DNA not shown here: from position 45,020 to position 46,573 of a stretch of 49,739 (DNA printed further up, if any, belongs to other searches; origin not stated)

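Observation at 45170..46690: Orphan cobalamin riboswitch driving a single T9SS-exported beta-propeller-like protein: candidate secreted or surface corrinoid-capture module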

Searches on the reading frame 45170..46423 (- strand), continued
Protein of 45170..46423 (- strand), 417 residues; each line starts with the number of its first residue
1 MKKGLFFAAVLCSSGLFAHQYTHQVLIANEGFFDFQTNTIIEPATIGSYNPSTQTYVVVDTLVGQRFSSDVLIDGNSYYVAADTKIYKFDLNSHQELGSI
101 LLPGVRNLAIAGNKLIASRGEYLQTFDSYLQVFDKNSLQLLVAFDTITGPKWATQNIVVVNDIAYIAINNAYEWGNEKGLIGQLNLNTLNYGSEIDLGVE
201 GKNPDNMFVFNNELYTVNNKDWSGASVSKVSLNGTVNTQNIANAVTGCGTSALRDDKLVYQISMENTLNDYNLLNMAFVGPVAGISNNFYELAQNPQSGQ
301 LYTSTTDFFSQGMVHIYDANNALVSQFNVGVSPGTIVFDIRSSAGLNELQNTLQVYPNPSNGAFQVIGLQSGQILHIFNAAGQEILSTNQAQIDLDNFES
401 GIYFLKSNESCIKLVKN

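Call 30: search_solved_structures(query=A1, max_evalue=0.01, show_alignments=4)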
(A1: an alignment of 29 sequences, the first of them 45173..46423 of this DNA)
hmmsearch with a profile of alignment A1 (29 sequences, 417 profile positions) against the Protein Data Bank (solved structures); distinct sequences matched with E-value up to 0.01: 12.
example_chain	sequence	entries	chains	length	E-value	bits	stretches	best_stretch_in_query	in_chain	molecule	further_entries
7pzj_A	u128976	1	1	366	1.9e-09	40.1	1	338-417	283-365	Lipase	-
8bn0_A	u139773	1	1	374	7e-06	28.4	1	287-339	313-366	Putative surface layer protein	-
8bmy_A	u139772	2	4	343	8.6e-06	28.1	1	287-339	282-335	Putative surface layer protein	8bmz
3dsm_A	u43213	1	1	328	9.2e-06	28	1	287-339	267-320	uncharacterized protein BACUNI_02894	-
8bai_A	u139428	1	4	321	1.1e-05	27.7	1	287-337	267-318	Surface layer protein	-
8baz_A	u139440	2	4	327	1.3e-05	27.5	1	287-338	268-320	Surface layer protein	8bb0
8bmx_D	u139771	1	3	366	2.6e-05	26.5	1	287-336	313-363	YncE family protein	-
8glk_D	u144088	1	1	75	5.5e-05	25.4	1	353-416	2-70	Endonuclease I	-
5jvk_A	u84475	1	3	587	0.00019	23.7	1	351-413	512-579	Uncharacterized protein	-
8okv_B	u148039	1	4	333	0.00022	23.4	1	287-336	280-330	Putative surface layer protein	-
8puj_A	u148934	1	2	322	0.00024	23.3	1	287-336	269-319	YncE family protein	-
8p97_B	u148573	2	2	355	0.00031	22.9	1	287-336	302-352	Putative surface layer protein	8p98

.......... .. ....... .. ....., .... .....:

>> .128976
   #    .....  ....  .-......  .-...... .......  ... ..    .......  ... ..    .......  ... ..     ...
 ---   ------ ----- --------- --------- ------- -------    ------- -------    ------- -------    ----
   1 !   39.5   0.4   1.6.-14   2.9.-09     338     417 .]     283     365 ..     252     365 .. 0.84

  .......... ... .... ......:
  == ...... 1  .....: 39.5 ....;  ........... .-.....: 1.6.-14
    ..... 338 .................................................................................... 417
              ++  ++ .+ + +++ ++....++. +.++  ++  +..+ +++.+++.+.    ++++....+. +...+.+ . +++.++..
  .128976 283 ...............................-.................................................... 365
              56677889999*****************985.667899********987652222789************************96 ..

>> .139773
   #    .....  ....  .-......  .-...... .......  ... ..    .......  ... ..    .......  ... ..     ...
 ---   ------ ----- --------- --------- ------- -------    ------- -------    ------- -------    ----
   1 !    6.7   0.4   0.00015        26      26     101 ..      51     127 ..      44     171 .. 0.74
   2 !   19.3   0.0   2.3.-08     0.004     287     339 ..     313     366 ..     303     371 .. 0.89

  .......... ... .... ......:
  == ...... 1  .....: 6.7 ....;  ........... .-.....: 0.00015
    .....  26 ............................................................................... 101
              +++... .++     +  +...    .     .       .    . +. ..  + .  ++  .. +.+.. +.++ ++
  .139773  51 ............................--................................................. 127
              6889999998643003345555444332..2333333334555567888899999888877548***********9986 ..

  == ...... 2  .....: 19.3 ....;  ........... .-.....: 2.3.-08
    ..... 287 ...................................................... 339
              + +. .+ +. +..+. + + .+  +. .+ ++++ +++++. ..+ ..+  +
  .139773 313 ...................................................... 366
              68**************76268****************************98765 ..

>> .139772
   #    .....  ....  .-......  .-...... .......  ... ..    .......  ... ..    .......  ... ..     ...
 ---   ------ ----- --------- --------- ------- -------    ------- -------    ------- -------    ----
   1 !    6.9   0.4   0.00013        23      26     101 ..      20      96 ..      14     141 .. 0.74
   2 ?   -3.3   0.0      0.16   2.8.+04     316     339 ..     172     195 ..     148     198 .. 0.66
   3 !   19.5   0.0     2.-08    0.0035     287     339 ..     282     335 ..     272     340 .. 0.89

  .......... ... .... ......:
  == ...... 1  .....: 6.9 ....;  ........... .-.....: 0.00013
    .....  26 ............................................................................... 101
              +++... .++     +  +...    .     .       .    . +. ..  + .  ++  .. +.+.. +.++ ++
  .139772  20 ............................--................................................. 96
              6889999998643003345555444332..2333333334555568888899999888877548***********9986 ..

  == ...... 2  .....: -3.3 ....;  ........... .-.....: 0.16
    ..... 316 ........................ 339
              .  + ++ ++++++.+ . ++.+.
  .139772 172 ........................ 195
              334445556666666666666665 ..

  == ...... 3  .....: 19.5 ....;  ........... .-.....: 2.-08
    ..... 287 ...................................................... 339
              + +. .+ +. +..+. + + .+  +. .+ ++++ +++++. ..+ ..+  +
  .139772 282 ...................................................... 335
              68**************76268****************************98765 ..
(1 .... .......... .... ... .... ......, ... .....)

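Call 35: find_encoding_contigs(protein=P0120, flank=10000, max_places=2)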
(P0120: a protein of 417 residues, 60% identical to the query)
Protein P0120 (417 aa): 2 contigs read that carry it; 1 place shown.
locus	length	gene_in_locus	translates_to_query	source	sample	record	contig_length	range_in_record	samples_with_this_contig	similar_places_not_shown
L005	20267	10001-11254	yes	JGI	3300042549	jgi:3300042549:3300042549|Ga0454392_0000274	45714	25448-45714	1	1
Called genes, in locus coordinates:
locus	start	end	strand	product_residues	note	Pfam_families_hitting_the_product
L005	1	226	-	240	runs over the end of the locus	PF02540:NAD_synthase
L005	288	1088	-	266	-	PF13568:OMP_b-brl_2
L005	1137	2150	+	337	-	PF25594:GldB_lipo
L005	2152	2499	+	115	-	PF19937:GldC-like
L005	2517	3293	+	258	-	PF10977:DUF2797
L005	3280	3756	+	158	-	PF04138:GtrA_DPMS_TM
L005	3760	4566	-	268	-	PF13578:Methyltransf_24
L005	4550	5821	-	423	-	PF01943:Polysacc_synt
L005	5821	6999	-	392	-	PF13439:Glyco_transf_4, PF13579:Glyco_trans_4_4 (weak), PF00534:Glycos_transf_1, PF13692:Glyco_trans_1_4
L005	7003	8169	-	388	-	PF00266:Aminotran_5, PF01212:Beta_elim_lyase (weak)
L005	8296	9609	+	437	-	PF00050:Kazal_1, PF07648:Kazal_2 (faint), PF18962:Por_Secre_tail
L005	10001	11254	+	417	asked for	PF18962:Por_Secre_tail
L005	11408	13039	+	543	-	PF01663:Phosphodiest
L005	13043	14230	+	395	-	PF00202:Aminotran_3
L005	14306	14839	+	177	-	-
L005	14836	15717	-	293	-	-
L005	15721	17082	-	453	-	PF00070:Pyr_redox (weak), PF01266:DAO (weak), PF01494:FAD_binding_3, PF02558:ApbA (faint), PF07992:Pyr_redox_2 (faint), PF13450:NAD_binding_8 (weak)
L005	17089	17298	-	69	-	-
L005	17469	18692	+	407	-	PF02401:LYTB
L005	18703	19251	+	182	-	PF01923:Cob_adeno_trans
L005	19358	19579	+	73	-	PF11387:DUF2795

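Call 36: find_encoding_contigs(protein=P0114, flank=10000, max_places=2)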
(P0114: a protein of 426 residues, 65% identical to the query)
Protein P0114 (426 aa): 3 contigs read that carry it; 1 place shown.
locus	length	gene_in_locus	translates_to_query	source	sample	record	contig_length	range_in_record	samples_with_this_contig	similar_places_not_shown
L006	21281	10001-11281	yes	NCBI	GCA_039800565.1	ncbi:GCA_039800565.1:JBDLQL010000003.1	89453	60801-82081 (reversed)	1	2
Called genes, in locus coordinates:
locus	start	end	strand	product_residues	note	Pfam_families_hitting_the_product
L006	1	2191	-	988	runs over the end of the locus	PF01433:Peptidase_M1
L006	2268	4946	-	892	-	PF11617:Cu-binding_MopE, PF18962:Por_Secre_tail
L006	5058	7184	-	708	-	PF01138:RNase_PH, PF03725:RNase_PH_C, PF03726:PNPase, PF01138:RNase_PH, PF00013:KH_1, PF00575:S1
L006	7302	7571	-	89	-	PF00312:Ribosomal_S15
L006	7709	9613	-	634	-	-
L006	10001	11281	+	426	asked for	PF18962:Por_Secre_tail (weak)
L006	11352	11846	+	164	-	PF00156:Pribosyltran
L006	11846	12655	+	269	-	PF20741:GKRP-like_C (faint), PF22198:GKRP_SIS_2 (weak), PF22645:GKRP_SIS_N, PF01380:SIS (weak)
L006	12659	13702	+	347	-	PF00491:Arginase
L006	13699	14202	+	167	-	-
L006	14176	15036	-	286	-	PF00877:NLPC_P60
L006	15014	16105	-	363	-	PF21734:10_blade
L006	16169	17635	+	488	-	PF00675:Peptidase_M16, PF05193:Peptidase_M16_C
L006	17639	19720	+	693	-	PF00675:Peptidase_M16, PF05193:Peptidase_M16_C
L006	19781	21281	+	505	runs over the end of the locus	PF13088:BNR_2 (weak)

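Call 42: search_protein_families(library=pfam, alignment_id=A3, max_evalue=0.001)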
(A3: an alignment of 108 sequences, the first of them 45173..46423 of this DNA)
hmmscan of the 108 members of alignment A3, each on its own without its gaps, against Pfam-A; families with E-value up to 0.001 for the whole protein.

A. member 1, window:45173-46423:- (417 aa): 1 family
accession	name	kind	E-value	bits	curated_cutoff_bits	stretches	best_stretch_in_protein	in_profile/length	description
PF18962.6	Por_Secre_tail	-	4e-10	40.3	27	1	355-410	1-65/75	Secretion system C-terminal sorting domain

B. families by the number of members that match (of 108 scanned): 16 families
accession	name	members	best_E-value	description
PF18962.6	Por_Secre_tail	86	8.8e-17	Secretion system C-terminal sorting domain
PF17963.7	Big_9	9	2.9e-28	Bacterial Ig domain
PF17803.7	Cadherin_4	9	7.4e-19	Bacterial cadherin-like domain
PF17892.7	Cadherin_5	8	2.7e-18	Cadherin-like domain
PF11589.14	DUF3244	4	3.8e-06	Domain of unknown function (DUF3244)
PF08309.17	LVIVD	3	0.0002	LVIVD repeat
PF02191.22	OLF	2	1.7e-05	Olfactomedin-like domain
PF23775.1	Beta-prop_RIG_2nd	2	2.2e-05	RIG second beta-propeller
PF21959.2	DUF6923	1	1.8e-13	Repeat of unknown function (DUF6923)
PF02239.22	Cytochrom_D1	1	4.4e-06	Cytochrome D1 heme domain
PF16819.11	DUF5074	1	0.00035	Domain of unknown function (DUF5074)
PF00127.26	Copper-bind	1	0.0004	Copper binding proteins, plastocyanin/azurin family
PF24619.1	Ig_SibA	1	0.00045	SibA-like, immunoglobulin-like domain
PF25171.1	Beta-prop_WDR36-Utp21_1st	1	0.00062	WDR36/Utp21 first beta-propeller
PF25309.1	ELLD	1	0.00076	Endolysin-like domain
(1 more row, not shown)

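Call 46: search_solved_structures(query=A4, max_evalue=0.01, show_alignments=5)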
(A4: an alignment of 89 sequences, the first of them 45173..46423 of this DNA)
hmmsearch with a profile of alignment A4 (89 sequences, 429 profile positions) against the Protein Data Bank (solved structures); distinct sequences matched with E-value up to 0.01: 27.
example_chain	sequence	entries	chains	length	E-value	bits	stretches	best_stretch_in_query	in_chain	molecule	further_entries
3dsm_A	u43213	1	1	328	8.3e-17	64.2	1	26-339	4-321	uncharacterized protein BACUNI_02894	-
8bmy_A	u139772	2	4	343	9.4e-17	64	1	26-339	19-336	Putative surface layer protein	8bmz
8bn0_A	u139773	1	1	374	1.3e-16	63.6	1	26-339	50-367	Putative surface layer protein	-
8baz_A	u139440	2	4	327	1.9e-16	63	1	26-338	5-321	Surface layer protein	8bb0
8bai_A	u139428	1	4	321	3e-16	62.3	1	26-337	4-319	Surface layer protein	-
8bmx_D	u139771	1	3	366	6.8e-16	61.2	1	26-337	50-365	YncE family protein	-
5jvk_A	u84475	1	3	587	4.5e-13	51.9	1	327-429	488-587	Uncharacterized protein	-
8p97_B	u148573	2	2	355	7.2e-13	51.2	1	25-337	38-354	Putative surface layer protein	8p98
8okv_B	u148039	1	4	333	7.4e-13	51.2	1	26-337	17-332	Putative surface layer protein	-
8puj_A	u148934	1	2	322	7.4e-13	51.2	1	26-337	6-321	YncE family protein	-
8glk_D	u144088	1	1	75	2.6e-11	46.1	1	354-428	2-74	Endonuclease I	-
1l0q_A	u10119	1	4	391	7.6e-11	44.5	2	174-338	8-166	Surface layer protein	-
7pzj_A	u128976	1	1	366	2.9e-10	42.6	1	339-424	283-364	Lipase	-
8glj_D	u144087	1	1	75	1.6e-09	40.2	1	353-429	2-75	Por secretion system C-terminal sorting domain-containing protein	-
5uyt_A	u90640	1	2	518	2.4e-07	33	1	348-423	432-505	Ice-binding protein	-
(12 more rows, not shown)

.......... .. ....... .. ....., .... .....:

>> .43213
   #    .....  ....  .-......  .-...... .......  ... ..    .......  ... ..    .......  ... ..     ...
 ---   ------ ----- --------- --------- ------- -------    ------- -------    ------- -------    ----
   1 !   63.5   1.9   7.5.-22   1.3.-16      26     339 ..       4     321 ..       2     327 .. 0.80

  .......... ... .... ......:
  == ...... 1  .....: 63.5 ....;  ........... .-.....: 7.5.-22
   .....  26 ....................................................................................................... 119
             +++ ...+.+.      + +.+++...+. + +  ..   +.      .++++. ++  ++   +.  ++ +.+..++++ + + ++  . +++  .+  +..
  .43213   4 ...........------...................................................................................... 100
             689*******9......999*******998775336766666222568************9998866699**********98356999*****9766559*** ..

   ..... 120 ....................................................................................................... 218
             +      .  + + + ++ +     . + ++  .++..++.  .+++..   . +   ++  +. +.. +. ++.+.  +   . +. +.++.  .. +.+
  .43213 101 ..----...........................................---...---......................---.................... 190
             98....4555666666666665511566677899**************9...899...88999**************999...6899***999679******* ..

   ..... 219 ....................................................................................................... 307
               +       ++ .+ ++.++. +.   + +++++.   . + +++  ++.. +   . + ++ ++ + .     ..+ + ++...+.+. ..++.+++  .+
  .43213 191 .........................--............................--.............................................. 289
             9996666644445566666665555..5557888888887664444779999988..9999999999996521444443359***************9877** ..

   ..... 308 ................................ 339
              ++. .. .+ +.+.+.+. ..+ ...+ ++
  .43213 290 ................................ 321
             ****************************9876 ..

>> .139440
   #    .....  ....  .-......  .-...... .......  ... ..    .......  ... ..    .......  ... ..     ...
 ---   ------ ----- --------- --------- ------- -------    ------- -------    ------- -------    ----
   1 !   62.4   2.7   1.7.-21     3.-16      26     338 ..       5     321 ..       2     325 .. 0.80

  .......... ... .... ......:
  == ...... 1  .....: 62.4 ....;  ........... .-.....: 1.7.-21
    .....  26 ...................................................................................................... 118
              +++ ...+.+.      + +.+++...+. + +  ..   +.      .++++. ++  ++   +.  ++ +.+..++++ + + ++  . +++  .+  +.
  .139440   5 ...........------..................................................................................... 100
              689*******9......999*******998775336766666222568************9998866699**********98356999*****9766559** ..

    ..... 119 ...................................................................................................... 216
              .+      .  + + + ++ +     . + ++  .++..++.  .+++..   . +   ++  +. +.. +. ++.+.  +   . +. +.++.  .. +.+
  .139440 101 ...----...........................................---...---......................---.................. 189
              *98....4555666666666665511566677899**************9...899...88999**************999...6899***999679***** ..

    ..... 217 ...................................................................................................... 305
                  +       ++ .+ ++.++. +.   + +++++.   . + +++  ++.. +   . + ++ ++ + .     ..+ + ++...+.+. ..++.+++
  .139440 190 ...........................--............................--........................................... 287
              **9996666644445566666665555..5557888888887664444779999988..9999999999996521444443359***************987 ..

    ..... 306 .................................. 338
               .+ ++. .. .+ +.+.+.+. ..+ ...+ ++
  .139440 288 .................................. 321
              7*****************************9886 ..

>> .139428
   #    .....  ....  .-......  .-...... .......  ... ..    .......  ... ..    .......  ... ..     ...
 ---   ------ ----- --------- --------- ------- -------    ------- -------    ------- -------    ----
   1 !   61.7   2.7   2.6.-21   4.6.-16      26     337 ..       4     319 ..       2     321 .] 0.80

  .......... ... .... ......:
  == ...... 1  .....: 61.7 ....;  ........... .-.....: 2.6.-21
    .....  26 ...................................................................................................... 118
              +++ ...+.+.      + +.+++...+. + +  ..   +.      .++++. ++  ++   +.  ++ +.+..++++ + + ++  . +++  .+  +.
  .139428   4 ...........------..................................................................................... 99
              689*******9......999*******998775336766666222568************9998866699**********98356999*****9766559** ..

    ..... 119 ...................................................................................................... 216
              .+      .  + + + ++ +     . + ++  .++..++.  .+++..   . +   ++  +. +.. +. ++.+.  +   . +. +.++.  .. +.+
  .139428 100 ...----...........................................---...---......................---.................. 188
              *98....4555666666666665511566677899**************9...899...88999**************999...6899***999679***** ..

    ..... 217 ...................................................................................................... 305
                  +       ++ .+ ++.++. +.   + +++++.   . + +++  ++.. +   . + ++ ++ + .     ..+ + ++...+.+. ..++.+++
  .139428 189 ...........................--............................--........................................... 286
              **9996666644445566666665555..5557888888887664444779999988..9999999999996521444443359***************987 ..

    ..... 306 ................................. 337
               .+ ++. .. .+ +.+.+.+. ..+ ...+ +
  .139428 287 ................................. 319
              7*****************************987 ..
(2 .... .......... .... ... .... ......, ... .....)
